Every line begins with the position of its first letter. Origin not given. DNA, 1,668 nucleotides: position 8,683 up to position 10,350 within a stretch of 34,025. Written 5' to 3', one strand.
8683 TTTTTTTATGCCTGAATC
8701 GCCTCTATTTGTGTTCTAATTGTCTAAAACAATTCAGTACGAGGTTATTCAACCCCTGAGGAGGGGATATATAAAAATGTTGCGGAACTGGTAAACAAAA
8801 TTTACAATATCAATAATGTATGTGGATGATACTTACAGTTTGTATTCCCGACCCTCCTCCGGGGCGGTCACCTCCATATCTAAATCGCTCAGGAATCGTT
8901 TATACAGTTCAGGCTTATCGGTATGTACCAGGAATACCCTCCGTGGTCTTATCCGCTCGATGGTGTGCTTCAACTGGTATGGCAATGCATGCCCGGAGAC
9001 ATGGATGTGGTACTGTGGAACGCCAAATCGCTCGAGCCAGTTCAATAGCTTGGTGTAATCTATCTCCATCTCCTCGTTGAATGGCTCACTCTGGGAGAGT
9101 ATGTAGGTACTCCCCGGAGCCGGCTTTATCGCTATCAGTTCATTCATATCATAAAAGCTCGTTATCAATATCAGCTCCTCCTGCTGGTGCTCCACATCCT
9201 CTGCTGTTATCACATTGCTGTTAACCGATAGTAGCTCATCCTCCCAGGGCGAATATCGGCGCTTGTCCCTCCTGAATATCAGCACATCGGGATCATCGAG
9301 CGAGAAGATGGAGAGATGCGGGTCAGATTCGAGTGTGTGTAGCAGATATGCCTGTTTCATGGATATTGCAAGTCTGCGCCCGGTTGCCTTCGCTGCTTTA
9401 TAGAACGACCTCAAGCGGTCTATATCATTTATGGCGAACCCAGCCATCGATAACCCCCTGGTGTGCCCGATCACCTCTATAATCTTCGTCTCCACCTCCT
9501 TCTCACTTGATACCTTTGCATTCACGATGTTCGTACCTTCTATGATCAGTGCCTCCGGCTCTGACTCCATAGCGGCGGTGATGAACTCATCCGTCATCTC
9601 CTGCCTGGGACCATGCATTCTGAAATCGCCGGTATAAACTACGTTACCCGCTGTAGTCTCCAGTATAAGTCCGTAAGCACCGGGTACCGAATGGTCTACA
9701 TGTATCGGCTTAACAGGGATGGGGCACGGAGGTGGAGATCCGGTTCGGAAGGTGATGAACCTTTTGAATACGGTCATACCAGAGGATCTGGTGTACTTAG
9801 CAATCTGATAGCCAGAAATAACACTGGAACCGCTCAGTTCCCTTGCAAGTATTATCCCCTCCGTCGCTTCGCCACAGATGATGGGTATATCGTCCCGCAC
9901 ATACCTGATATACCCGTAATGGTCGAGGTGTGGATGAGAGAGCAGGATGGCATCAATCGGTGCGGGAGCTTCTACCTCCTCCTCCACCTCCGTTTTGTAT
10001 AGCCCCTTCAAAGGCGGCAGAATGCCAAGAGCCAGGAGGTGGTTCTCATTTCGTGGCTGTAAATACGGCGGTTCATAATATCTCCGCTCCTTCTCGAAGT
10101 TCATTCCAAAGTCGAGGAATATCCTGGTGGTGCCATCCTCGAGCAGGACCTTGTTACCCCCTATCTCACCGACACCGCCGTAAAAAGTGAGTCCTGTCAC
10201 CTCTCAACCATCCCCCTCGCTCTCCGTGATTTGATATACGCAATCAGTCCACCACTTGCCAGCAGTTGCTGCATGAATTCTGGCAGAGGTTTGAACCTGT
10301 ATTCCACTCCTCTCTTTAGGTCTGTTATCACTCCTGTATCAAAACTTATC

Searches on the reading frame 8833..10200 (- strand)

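Call 95: search_protein_families(library=pfam, proteins=[window:8833-10200:-], max_evalue=0.00001)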
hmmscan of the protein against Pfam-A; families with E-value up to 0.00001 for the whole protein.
window:8833-10200:- (455 aa): 2 families
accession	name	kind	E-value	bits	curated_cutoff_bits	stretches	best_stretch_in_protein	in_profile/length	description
PF12706.13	Lactamase_B_2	-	3.3e-09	37.1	27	1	73-197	23-147/200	Beta-lactamase superfamily domain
PF00753.33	Lactamase_B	-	2.9e-08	34.3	22.7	0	74-104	36-66/196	Metallo-beta-lactamase superfamily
